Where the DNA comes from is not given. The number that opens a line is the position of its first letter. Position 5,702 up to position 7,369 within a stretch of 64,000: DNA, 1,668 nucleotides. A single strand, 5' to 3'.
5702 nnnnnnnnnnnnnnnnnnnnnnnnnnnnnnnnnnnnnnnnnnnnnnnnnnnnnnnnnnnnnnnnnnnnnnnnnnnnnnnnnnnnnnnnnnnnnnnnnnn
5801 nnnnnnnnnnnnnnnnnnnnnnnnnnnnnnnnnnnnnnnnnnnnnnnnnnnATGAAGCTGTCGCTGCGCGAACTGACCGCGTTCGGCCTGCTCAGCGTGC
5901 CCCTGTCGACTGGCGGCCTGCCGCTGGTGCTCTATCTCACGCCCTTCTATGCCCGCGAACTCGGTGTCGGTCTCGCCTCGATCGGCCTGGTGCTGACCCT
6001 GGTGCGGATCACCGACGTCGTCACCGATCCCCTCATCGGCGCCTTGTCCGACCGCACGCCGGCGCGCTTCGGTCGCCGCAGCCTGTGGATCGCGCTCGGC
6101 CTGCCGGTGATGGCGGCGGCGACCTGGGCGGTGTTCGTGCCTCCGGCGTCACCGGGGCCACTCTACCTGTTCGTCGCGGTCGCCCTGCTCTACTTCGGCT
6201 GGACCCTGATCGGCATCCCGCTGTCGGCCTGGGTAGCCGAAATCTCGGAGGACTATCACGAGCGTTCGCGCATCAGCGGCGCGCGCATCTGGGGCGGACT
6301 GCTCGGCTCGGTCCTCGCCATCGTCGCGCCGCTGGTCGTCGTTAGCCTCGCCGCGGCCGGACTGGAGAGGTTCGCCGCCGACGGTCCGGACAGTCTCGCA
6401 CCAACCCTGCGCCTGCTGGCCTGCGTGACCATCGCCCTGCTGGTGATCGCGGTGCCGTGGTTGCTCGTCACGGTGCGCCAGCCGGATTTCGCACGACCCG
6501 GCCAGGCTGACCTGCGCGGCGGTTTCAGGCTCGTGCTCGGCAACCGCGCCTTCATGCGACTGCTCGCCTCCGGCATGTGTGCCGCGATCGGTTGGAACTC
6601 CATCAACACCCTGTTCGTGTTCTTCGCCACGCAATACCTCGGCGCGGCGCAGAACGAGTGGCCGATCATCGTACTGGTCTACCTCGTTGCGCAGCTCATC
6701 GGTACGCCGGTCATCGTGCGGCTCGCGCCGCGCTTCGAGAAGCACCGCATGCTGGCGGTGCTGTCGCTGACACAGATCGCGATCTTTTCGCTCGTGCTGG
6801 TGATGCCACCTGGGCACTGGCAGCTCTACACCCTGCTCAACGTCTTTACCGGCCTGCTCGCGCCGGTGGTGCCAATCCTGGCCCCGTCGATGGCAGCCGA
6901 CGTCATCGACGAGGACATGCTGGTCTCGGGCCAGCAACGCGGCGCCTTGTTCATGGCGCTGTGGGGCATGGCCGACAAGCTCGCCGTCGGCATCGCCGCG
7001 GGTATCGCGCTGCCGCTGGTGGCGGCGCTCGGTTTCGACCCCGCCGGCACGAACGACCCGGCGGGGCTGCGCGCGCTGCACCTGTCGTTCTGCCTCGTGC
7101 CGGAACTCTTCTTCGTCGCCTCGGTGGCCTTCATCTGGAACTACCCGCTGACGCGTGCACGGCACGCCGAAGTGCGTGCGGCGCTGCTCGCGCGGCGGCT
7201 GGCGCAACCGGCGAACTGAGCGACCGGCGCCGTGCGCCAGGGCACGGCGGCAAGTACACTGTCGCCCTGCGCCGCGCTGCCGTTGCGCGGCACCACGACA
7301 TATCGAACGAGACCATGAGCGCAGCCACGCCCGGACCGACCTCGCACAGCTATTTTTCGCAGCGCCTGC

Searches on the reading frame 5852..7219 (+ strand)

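Call 57: search_protein_families(library=ncbifam, proteins=[window:5852-7219:+], max_evalue=1e-10)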
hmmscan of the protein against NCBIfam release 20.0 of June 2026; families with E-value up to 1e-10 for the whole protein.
window:5852-7219:+ (455 aa): 5 families
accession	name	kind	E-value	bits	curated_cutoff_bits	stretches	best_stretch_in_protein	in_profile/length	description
TIGR00792.1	gph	subfamily_domain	1.6e-45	155.6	231.35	1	26-446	19-435/437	glycoside-pentoside-hexuronide (GPH):cation symporter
NF007237.0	PRK09669.1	subfamily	3.5e-29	101.8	610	1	24-452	27-449/461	putative symporter YagG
NF007353.0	PRK09848.1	equivalog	8.1e-26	90.8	528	1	26-452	28-448/457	glucuronide transporter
NF007749.0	PRK10429.1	equivalog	1.8e-23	83.1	456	1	2-450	2-452/473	melibiose:sodium transporter MelB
NF008526.0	PRK11462.1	equivalog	1e-12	47.6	836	1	26-431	29-427/460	glycoside-pentoside-hexuronide family transporter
